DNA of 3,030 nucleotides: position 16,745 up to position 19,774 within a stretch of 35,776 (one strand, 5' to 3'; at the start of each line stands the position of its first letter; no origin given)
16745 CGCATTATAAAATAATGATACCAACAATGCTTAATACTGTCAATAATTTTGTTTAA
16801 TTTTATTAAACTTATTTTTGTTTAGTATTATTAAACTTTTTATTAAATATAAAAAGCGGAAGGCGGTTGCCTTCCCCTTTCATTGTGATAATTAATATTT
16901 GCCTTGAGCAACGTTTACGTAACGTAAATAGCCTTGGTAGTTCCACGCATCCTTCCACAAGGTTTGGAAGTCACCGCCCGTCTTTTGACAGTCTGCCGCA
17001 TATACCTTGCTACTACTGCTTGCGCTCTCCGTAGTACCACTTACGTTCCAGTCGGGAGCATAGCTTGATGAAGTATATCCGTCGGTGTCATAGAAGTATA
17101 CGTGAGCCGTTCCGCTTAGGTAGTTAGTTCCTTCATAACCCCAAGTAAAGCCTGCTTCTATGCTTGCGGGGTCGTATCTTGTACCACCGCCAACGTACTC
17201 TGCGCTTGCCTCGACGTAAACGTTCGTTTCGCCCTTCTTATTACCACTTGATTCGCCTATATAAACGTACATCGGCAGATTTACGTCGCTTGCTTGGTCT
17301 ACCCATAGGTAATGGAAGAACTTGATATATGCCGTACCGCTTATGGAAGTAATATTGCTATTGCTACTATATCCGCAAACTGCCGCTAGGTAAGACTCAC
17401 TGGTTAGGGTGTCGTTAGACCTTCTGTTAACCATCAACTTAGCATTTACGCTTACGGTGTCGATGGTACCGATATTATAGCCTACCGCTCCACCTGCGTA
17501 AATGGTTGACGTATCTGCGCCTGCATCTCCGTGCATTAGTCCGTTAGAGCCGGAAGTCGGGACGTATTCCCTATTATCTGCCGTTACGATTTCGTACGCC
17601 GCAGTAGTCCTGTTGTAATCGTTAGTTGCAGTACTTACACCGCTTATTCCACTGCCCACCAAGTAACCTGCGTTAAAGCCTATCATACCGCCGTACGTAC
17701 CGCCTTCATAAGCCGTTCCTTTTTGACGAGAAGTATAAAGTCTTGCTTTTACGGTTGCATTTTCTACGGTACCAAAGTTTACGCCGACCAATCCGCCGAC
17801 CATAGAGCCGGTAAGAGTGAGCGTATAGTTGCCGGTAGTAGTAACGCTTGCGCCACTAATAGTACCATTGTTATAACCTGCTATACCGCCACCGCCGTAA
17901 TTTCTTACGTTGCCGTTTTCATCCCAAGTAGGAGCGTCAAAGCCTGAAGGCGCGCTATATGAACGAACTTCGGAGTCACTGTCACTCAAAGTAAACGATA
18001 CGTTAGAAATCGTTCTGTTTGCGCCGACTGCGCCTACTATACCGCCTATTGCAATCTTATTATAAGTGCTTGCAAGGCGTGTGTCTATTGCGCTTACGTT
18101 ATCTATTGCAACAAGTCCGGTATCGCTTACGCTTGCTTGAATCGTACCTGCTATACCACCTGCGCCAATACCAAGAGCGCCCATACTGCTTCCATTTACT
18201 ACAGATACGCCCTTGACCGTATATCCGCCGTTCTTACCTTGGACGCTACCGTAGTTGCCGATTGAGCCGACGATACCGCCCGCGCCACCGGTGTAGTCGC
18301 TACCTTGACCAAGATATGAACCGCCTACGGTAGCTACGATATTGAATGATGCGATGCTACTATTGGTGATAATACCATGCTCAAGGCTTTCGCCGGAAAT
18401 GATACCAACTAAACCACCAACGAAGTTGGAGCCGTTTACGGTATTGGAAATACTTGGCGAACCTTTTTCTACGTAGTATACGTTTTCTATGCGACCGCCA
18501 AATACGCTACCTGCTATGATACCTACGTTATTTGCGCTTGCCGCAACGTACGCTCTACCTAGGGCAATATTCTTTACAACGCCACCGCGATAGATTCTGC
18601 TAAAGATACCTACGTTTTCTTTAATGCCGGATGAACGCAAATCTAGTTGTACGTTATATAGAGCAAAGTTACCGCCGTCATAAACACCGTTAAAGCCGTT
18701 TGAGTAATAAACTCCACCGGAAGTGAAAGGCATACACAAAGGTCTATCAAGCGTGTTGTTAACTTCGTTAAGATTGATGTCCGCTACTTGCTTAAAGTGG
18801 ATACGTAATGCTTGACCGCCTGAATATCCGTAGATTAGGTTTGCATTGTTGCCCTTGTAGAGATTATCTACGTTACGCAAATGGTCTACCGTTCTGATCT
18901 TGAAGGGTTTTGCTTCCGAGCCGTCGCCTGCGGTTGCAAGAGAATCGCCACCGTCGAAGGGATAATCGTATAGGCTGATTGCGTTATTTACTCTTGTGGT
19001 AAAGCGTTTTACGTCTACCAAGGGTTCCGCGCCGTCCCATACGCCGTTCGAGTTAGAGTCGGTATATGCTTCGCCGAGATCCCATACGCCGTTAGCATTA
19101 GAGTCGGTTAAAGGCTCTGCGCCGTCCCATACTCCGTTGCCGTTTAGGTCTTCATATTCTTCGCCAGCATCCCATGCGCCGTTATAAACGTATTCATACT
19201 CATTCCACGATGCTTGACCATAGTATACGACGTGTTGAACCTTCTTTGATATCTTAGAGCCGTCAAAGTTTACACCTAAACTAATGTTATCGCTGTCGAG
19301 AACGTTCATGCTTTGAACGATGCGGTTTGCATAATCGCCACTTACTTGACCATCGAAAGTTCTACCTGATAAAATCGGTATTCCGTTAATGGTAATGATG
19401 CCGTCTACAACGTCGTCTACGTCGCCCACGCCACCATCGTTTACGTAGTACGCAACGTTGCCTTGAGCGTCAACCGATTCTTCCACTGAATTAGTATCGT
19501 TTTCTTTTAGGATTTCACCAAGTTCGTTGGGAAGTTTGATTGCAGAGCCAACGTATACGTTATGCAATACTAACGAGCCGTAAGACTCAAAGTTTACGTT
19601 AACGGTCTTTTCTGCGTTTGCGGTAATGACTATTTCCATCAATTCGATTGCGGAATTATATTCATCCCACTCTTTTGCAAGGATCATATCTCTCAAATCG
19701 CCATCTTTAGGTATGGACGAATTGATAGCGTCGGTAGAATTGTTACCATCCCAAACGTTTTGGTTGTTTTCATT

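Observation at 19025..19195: An array of three canonical plus one degenerate EF-hand-type Ca2+ loops lies exactly at the stalk/head junction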

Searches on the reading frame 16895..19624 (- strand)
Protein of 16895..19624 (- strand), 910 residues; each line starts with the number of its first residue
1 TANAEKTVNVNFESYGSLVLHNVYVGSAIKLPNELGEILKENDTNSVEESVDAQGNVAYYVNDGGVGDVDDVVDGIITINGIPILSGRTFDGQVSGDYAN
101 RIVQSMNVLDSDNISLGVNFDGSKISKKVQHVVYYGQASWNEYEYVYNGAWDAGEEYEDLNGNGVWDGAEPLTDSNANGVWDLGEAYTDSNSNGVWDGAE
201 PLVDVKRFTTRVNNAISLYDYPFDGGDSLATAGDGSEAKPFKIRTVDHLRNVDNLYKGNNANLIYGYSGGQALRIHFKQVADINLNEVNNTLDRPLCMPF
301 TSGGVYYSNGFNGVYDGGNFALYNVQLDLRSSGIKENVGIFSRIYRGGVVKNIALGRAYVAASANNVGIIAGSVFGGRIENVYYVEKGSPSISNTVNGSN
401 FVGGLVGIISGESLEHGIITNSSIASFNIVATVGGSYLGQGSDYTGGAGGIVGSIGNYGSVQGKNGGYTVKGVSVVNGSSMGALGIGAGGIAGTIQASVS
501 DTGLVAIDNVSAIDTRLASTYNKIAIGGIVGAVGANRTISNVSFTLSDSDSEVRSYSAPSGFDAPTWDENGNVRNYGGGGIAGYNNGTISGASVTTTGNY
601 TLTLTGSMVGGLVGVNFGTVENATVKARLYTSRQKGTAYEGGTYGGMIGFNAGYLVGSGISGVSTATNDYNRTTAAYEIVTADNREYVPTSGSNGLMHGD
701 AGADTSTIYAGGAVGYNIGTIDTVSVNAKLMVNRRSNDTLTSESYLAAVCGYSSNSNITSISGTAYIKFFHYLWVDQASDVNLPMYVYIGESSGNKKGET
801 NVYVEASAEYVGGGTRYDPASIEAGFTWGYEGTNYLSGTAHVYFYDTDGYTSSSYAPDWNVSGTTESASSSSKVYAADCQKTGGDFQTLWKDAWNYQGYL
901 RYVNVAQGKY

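Call 38: predict_structure(alignment_id=A2)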
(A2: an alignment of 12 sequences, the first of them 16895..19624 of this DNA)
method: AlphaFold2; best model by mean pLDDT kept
length: 910 residues; sequences in the alignment: 12
mean_pLDDT: 70.5   pTM: 0.68
mean pLDDT of the five models: 70.5, 67.8, 65.8, 65.6, 58.1
residues with pLDDT >= 90: 274; 70-90: 247; 50-70: 148; < 50: 241
segments of 3 or more residues with pLDDT < 50: 1-27, 64-172, 177-186, 192-220, 477-483, 692-696, 819-834, 857-879, 884-891
pLDDT, mean of each block of 10 residues (from residue 1): 33 40 47 65 68 62 47 44 32 32 28 25 33 38 41 42 42 48 46 43 40 42 68 77 88 75 57 80 75 83 75 92 90 89 88 93 93 93 89 89 94 82 86 74 80 92 69 53 67 87 83 78 79 92 90 85 80 86 94 91 92 95 96 81 94 96 92 92 70 49 77 95 93 73 88 88 93 63 79 82 88 58 40 55 92 63 37 41 46 52 79
secondary structure, 60 per line:
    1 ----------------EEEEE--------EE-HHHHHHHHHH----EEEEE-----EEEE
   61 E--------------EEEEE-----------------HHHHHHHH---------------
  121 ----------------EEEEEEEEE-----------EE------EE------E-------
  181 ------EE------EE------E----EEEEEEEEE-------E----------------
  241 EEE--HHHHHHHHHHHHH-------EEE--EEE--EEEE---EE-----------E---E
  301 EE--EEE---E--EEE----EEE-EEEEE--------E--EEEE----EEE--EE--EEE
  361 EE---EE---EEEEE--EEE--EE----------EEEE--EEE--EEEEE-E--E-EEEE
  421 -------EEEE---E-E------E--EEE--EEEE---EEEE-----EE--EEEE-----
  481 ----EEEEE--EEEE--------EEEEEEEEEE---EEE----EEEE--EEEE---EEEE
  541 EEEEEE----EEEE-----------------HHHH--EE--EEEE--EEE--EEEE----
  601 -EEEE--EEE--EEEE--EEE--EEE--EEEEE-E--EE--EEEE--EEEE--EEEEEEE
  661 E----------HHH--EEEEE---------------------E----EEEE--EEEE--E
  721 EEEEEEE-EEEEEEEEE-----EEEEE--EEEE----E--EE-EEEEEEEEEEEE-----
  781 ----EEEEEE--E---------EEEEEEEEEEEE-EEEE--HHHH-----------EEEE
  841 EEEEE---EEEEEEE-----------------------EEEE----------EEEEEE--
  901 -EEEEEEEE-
elements in order (helices of 4 or more, strands of 3 or more residues): E17-21 H33-42 E47-51 E57-61 E76-80 H98-105 E137-145 E208-216 E241-243 H246-258 E266-268 E271-273 E276-279 E300-302 E305-307 E314-316 E321-323 E325-329 E341-344 E349-351 E358-362 E371-375 E378-380 E395-398 E401-403 E406-410 E417-420 E428-431 E447-449 E452-455 E459-462 E472-475 E485-489 E492-495 E504-513 E517-519 E524-527 E530-533 E537-546 E551-554 H572-575 E582-585 E588-590 E593-596 E602-605 E608-610 E613-616 E619-621 E624-626 E629-633 E642-645 E648-651 E654-661 E677-681 E708-711 E714-717 E720-727 E729-737 E743-747 E750-753 E764-775 E785-790 E803-814 E816-819 H822-825 E837-845 E849-855 E879-882 E893-898 E902-909

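Call 42: fold_search(model_id=the predicted structure, library=pdb)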
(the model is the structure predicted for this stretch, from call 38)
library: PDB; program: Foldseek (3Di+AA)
matches with E <= 10: 78; with E <= 0.001: 0
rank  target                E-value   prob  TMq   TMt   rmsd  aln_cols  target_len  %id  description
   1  7jgj_A                1.5e-02  1.00  0.20  0.15   6.8       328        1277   18  IgA1 Protease in complex with neutralizing mAb (released 2020-12-09)
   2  4xkw_A                6.4e-02  0.11  0.14  0.18  17.1       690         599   11  Tailspike protein mutant D339N of E. coli bacteriophage HK620 in complex with pentasaccharide (released 2016-01-20)
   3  4kh3                  1.2e-01  0.06  0.10  0.14  19.3       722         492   10  Structure of a bacterial self-associating protein (released 2014-01-15)
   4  9k4a_A                1.3e-01  0.18  0.18  0.22  19.0       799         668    9  Cryo-EM structure of depolymerase S2-4 from Klebsiella phage K64-1 (released 2026-03-25)
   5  2x6y_A                2.2e-01  0.10  0.16  0.20  16.4       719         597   10  Tailspike protein mutant D339A of E.coli bacteriophage HK620 in complex with hexasaccharide (released 2011-03-02)
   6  9mne_A                2.6e-01  0.04  0.10  0.10  24.0       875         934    9  Crystal structure of enteropathogenic Escherichia coli EspC (released 2025-10-29)
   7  4xla_A                3.0e-01  0.10  0.16  0.20  16.3       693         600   11  Tailspike protein mutant D339A of E. coli bacteriophage HK620 IN COMPLEX WITH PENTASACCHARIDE (released 2016-01-20)
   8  7w1c_E                3.0e-01  0.10  0.17  0.22  16.8       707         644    9  Crystal structure of Klebsiella pneumoniae K1 capsule-specific polysaccharide lyase in a P1 crystal form (released 2022-05-18)
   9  4xm3_A                4.1e-01  0.08  0.15  0.19  18.4       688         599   10  Tailspike protein mutant E372A of E. coli bacteriophage HK620 in complex with pentasaccharide (released 2016-01-27)
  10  7xzb_A                4.3e-01  0.15  0.20  0.32  13.2       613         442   12  Mutant (Y242A) of the N-terminal domain of fucoidan lyase FdlA (released 2022-09-28)
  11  2x6x_A                4.3e-01  0.10  0.16  0.21  14.8       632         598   10  Tailspike protein mutant D339N of E.coli bacteriophage HK620 in complex with hexasaccharide (released 2011-03-02)
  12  4xlh                  4.3e-01  0.07  0.14  0.18  17.1       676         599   11  Tailspike protein double mutant D339A/E372A of E. coli bacteriophage HK620 (released 2016-01-20)
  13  7w1c_A                4.5e-01  0.06  0.15  0.19  17.9       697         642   10  Crystal structure of Klebsiella pneumoniae K1 capsule-specific polysaccharide lyase in a P1 crystal form (released 2022-05-18)
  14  1bhe                  4.7e-01  0.07  0.12  0.21  14.9       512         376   10  POLYGALACTURONASE FROM ERWINIA CAROTOVORA SSP. CAROTOVORA (released 1998-11-11)
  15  6g0x_A                4.9e-01  0.06  0.14  0.17  17.6       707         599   10  TAILSPIKE PROTEIN OF E. COLI BACTERIOPHAGE HK620 IN COMPLEX WITH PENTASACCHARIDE (released 2018-04-04)
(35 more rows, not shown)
